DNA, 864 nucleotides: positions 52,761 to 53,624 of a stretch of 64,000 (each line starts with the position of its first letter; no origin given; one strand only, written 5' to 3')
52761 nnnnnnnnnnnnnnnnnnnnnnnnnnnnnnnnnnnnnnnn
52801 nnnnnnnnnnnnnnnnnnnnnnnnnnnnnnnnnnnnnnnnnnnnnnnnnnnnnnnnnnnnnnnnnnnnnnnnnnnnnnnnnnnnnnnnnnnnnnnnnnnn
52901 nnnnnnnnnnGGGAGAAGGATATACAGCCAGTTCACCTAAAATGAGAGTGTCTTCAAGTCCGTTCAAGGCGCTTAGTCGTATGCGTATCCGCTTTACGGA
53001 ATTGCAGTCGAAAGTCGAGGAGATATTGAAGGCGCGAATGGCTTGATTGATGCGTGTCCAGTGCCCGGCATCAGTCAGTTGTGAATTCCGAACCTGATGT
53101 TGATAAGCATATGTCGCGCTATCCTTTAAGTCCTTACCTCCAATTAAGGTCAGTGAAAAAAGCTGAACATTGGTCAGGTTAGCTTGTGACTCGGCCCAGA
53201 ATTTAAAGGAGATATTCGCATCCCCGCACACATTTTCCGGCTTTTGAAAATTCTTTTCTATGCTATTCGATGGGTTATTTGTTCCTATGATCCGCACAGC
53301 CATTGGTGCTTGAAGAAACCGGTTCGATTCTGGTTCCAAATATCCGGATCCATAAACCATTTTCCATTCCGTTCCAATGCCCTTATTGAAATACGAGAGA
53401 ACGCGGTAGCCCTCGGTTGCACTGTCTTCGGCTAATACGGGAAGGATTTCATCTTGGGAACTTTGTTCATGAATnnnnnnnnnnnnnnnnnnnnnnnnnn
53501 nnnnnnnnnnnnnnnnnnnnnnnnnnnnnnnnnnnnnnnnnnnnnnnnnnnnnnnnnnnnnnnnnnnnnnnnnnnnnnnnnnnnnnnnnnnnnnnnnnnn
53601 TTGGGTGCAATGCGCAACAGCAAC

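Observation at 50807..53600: Tandem paralogs of a two-domain secreted protein with a CE4 domain carrying TEDD instead of the canonical TFDD(G) motif; a third decayed copy exists 14 kb away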

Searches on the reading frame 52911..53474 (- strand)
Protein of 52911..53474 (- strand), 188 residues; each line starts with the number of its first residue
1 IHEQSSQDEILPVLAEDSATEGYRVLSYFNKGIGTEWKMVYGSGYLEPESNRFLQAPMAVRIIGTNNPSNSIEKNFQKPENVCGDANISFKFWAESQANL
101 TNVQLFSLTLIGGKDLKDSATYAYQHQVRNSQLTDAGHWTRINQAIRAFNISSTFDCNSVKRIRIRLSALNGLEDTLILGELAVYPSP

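Call 25: search_protein_representatives(alignment_id=A2)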
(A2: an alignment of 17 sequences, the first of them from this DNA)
Query: 17 sequences, 188 profile positions. Proteins with E-value up to 0.001 (for the whole library): 16; up to 1e-10: 4; up to 1e-30: 1. The best 16 are listed.
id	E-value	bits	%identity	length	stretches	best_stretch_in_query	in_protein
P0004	2.9e-82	291.1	-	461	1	4-188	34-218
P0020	1.1e-14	70.8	-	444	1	49-186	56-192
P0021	5.5e-14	68.5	-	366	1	63-185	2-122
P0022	4.6e-12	62.2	-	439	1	44-187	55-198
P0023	2.1e-10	56.8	-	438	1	57-187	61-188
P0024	5.4e-10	55.5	-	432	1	13-185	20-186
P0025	8.9e-10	54.7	-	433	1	50-186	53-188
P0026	3.4e-07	46.3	-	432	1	77-185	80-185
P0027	7.7e-07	45.2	-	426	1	56-185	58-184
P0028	9.3e-07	44.9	-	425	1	26-188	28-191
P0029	2.5e-05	40.2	-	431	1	77-183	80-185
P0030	2.6e-05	40.2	-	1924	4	137-186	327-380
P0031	4.7e-05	39.4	-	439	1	45-186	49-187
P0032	8.8e-05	38.5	-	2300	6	116-181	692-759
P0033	2.0e-04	37.3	-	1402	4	39-81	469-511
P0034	4.3e-04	36.2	-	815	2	14-185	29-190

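Call 31: predict_structure(alignment_id=A2)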
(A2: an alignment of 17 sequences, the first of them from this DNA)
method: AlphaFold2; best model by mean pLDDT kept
length: 188 residues; sequences in the alignment: 17
mean_pLDDT: 86.7   pTM: 0.83
mean pLDDT of the five models: 86.7, 86.8, 86.7, 84.5, 79.9
residues with pLDDT >= 90: 85; 70-90: 93; 50-70: 5; < 50: 5
segments of 3 or more residues with pLDDT < 50: 1-5
pLDDT, mean of each block of 10 residues (from residue 1): 54 90 92 87 86 87 82 90 87 89 91 92 82 85 91 94 92 89 87
secondary structure, 60 per line:
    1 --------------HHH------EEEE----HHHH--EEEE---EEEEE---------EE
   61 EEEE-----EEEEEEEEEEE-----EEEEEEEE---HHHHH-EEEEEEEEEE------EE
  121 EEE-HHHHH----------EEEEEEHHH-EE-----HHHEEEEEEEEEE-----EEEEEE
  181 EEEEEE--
elements in order: E24-27 H32-35 E38-41 E45-49 E59-64 E70-80 E86-93 H97-101 E103-112 E119-123 H125-129 E140-145 E160-169 E175-186

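Call 36: fold_search(model_id=the predicted structure, library=pdb)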
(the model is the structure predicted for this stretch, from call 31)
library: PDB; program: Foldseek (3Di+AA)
matches with E <= 10: 1335; with E <= 0.001: 155
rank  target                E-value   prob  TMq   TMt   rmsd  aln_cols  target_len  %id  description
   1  8qpg_TA               7.8e-09  1.00  0.62  0.31  13.8       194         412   12  Turret of Haloferax tailed virus 1 (released 2024-10-09)
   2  6r31_A                5.4e-07  1.00  0.61  0.67   3.8       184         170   12  Family 11 Carbohydrate-Binding Module from Clostridium thermocellum in complex with beta-1,3-1,4-mixed-linked tetrasac (released 2020-02-05)
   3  2c26                  1.1e-06  1.00  0.50  0.39   6.9       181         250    8  Structural basis for the promiscuous specificity of the carbohydrate- binding modules from the beta-sandwich super famil (released 2005-10-18)
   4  1v0a                  1.7e-06  1.00  0.60  0.65   3.9       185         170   12  Family 11 Carbohydrate-Binding Module of cellulosomal cellulase Lic26A-Cel5E of Clostridium thermocellum (released 2005-01-12)
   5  6r3m_A                1.7e-06  1.00  0.59  0.63   4.1       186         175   12  Family 11 Carbohydrate-Binding Module from Clostridium thermocellum in complex with beta-1,3-1,4-mixed-linked tetrasac (released 2020-02-05)
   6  7zkq_A                2.2e-06  1.00  0.56  0.50   4.2       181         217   10  Early Pp module assembly intermediate of complex I (released 2022-11-23)
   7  7t7y                  3.0e-06  1.00  0.51  0.60   4.9       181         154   14  The crystal structure of family 8 carbohydrate-binding module from Dictyostelium discoideum complexed with iodine atoms (released 2022-04-20)
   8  7zkp_A                5.2e-06  1.00  0.60  0.53   4.8       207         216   11  Late assembly intermediate of the proximal proton pumping module of complex I with assembly factors NDUFAF1 and CIA84 (released 2022-11-23)
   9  5z6p_A                5.5e-06  1.00  0.56  0.17   5.2       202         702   12  The crystal structure of an agarase, AgWH50C (released 2019-01-02)
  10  2wys_A                7.3e-06  1.00  0.44  0.19   5.1       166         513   13  High resolution crystallographic structure of the Clostridium thermocellum N-terminal endo-1,4-beta-D-xylanase 10B (Xy (released 2010-08-25)
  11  6xj9_A                8.2e-06  1.00  0.47  0.15   6.3       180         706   12  Structure of PfGH50B (released 2020-09-16)
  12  4bq2_C                8.2e-06  1.00  0.49  0.15   8.7       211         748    9  Structural analysis of an exo-beta-agarase (released 2013-08-14)
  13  2zzj                  8.6e-06  1.00  0.50  0.42   9.6       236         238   15  Crystal structure of endo-beta-1,4-glucuronan lyase from fungus Trichoderma reesei (released 2009-05-05)
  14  8a28_A                1.0e-05  1.00  0.49  0.27   7.8       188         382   10  Structure of the astacin zymogen of LAST-MAM from Limulus polyphemus (released 2022-10-19)
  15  1pmh_X                1.2e-05  1.00  0.50  0.51   5.1       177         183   12  Crystal structure of Caldicellulosiruptor saccharolyticus CBM27-1 in complex with mannohexaose (released 2004-06-22)
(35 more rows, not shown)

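Call 47: list_cluster_members(proteins=[P0020, P0022, P0023, P0024, P0025, P0026, P0027, P0028, P0029, P0034])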
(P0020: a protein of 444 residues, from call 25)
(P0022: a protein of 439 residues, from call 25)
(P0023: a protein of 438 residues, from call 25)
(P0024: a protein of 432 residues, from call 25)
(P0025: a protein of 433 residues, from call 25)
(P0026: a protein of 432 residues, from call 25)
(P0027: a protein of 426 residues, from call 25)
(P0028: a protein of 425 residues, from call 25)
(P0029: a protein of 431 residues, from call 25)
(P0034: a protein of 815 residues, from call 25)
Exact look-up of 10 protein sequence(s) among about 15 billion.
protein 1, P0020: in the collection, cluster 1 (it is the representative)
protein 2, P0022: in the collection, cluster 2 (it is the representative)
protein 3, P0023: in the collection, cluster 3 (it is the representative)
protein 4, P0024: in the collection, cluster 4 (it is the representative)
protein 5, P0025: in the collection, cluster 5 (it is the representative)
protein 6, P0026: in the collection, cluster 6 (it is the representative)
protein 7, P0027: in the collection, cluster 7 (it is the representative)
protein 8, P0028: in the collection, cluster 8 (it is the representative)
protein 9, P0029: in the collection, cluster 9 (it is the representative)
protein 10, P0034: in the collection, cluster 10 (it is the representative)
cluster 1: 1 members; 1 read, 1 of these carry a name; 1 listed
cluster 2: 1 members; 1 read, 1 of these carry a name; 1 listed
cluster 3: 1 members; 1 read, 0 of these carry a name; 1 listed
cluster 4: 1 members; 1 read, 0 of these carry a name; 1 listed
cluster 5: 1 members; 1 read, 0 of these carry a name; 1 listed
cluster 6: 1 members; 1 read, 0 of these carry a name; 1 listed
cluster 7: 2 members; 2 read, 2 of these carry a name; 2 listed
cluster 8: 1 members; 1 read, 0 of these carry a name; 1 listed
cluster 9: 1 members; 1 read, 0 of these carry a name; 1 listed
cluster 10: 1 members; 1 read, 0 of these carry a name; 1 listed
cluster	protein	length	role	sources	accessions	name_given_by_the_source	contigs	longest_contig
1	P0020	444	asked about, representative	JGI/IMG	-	hypothetical protein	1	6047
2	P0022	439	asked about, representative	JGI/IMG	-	hypothetical protein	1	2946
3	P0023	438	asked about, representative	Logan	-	-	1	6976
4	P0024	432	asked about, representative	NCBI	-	-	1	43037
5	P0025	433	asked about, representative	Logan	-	-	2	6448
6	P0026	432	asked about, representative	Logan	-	-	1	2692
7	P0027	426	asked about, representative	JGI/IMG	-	peptidoglycan/xylan/chitin deacetylase (PgdA/CDA1 family)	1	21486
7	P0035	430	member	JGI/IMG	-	peptidoglycan/xylan/chitin deacetylase (PgdA/CDA1 family)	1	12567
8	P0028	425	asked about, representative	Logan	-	-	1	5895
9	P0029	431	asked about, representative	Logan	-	-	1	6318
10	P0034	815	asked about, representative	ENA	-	-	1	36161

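Call 49: find_encoding_contigs(protein=P0024, flank=10000, max_places=1)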
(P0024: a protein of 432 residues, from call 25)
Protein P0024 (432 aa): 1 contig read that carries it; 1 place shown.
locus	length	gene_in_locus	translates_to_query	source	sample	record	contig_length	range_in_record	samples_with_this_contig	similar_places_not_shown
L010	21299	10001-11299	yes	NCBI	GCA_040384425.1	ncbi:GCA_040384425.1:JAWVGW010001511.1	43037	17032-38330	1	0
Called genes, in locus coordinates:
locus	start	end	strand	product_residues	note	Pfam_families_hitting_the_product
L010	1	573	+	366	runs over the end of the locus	-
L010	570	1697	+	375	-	-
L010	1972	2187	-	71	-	-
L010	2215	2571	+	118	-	-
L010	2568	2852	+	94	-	-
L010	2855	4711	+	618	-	-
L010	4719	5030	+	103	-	-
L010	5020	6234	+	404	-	-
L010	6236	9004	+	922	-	-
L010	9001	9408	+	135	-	-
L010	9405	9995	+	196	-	-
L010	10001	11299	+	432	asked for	PF01522:Polysacc_deac_1 (weak)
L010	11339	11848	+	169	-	-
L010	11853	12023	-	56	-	-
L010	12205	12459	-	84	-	-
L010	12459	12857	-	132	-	-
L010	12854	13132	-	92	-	-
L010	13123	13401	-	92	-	-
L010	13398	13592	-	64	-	-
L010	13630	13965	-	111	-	-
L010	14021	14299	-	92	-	PF00166:Cpn10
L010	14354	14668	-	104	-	-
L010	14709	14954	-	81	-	-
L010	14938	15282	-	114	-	-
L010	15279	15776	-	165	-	PF05766:NinG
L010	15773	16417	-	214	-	-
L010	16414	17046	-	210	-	-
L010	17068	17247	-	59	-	-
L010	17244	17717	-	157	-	-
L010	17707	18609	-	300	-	-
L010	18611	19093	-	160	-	-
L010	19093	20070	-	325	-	PF07505:DUF5131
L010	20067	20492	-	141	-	-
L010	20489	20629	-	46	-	-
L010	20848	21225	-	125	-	PF13876:Phage_gp49_66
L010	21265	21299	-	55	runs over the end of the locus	-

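Call 50: find_encoding_contigs(protein=P0027, flank=10000, max_places=1)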
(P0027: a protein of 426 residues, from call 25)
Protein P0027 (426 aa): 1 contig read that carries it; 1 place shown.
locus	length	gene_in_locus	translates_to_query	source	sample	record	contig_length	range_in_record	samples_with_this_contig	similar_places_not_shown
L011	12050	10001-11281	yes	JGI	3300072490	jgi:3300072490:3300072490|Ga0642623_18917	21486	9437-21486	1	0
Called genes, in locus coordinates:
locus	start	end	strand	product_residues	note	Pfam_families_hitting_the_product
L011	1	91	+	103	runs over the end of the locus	-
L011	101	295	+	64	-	-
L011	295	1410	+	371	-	-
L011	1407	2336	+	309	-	-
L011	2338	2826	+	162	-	-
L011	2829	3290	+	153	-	PF07087:DUF1353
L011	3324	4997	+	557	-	-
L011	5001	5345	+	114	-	-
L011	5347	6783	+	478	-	-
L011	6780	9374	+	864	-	-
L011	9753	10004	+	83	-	-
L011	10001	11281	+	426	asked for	PF01522:Polysacc_deac_1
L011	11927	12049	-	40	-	?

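Call 51: search_protein_families(library=phrogs, proteins=[P0024, P0027], max_evalue=0.01)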
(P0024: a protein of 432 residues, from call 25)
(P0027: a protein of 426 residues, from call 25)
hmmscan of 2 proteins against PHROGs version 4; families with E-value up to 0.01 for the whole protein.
P0024 (432 aa): 1 family
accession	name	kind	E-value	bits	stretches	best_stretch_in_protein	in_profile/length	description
phrog_9983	-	tail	0.006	16.9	0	58-178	116-226/273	tail protein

P0027 (426 aa): 0 families

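Call 64: search_protein_families(library=phrogs, proteins=[L010:570-1697:+, L010:2855-4711:+, L010:5020-6234:+, L010:6236-9004:+, L010:9001-9408:+, L010:9405-9995:+, L010:11339-11848:+, L011:3324-4997:+, L011:5347-6783:+, L011:6780-9374:+], max_evalue=0.001)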
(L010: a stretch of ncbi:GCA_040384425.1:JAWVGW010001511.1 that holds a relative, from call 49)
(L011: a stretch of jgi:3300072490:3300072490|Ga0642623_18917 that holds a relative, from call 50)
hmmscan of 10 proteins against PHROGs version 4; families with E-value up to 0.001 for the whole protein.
L010:570-1697:+ (375 aa): 0 families

L010:2855-4711:+ (618 aa): 0 families

L010:5020-6234:+ (404 aa): 0 families

L010:6236-9004:+ (922 aa): 0 families

L010:9001-9408:+ (135 aa): 0 families

L010:9405-9995:+ (196 aa): 0 families

L010:11339-11848:+ (169 aa): 0 families

L011:3324-4997:+ (557 aa): 0 families

L011:5347-6783:+ (478 aa): 0 families

L011:6780-9374:+ (864 aa): 0 families

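Call 77: search_protein_families(library=pfam, proteins=[P0030, P0032, P0033, P0034, P0020, P0025, P0028], max_evalue=0.001)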
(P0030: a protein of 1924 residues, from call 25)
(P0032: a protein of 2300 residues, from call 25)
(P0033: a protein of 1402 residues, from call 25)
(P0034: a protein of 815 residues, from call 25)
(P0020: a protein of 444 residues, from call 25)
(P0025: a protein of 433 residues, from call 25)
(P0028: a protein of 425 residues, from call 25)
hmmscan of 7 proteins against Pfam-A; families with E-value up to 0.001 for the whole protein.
P0030 (1924 aa): 3 families
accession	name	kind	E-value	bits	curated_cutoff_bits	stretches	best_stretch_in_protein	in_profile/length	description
PF21582.3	CBM30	-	8.8e-13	49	27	0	633-710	66-152/170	Carbohydrate binding domain 30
PF00722.28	Glyco_hydro_16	-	3.4e-08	33.6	22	1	1707-1880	13-141/175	Glycosyl hydrolases family 16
PF08547.18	CIA30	-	0.00075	20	24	0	1031-1076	100-144/157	Complex I intermediate-associated protein 30 (CIA30)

P0032 (2300 aa): 3 families
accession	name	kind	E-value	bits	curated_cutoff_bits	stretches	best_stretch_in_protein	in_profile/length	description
PF01904.24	DUF72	-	5.1e-07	30.4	25.3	0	1229-1258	30-59/217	Protein of unknown function DUF72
PF21582.3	CBM30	-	6e-06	26.7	27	0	1975-2044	65-137/170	Carbohydrate binding domain 30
PF25800.1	FimV_N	-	0.00099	19.6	27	0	896-939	34-77/108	FimV N-terminal domain Ig-like domain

P0033 (1402 aa): 4 families
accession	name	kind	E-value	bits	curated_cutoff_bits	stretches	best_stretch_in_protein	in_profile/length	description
PF00168.36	C2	-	1.7e-118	388.5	22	5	1087-1183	1-95/104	C2 domain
PF00792.30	PI3K_C2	-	2.4e-09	37.7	26.4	0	699-761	17-78/136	Phosphoinositide 3-kinase C2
PF05854.16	MC1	-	2.8e-06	27.9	23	0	427-474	18-65/96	Non-histone chromosomal protein MC1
PF17004.11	SRP_TPR_like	-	2.8e-05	24.6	35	0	1099-1129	34-64/109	Putative TPR-like repeat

P0034 (815 aa): 2 families
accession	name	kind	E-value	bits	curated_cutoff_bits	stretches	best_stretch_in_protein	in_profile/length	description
PF01522.26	Polysacc_deac_1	-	5.4e-37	127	23.1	2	585-706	5-119/124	Polysaccharide deacetylase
PF25115.1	Agd3_CE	-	0.0001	21.8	27.6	0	256-296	133-173/366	Agd3 deacetylase domain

P0020 (444 aa): 0 families

P0025 (433 aa): 1 family
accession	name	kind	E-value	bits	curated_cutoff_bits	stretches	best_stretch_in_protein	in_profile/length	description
PF01522.26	Polysacc_deac_1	-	1.2e-07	32.2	23.1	1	198-312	11-120/124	Polysaccharide deacetylase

P0028 (425 aa): 1 family
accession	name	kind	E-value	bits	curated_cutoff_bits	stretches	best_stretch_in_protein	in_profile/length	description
PF01522.26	Polysacc_deac_1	-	9.9e-17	61.5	23.1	1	191-311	3-116/124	Polysaccharide deacetylase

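Call 83: find_related_loci(query=P0025, collection=viral_contigs, flank=8000)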
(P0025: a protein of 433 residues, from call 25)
Query P0025 (433 aa) in viral_contigs; peptide patterns used: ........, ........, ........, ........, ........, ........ (x = any residue, [..] = any of these).
1 stretches matched a pattern, but none encodes a relative of the query by tblastn (E <= 1e-3).

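Call 84: find_related_loci(query=P0024, collection=viral_contigs, flank=8000)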
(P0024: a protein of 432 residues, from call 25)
Query P0024 (432 aa) in viral_contigs; peptide patterns used: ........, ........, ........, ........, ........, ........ (x = any residue, [..] = any of these).
4 stretches matched a pattern, but none encodes a relative of the query by tblastn (E <= 1e-3).

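Call 85: search_dna_similar(query=L010:6236-9004:+, collection=phages, mode=protein, max_evalue=0.001, max_rows=8)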
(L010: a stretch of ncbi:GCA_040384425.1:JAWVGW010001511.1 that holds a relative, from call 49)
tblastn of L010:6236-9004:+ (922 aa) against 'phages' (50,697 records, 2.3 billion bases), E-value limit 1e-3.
No match.

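Call 86: search_dna_similar(query=P0024, collection=phages, mode=protein, max_evalue=0.001, max_rows=8)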
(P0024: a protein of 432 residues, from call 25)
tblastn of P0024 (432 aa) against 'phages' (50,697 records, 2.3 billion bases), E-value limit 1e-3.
No match.
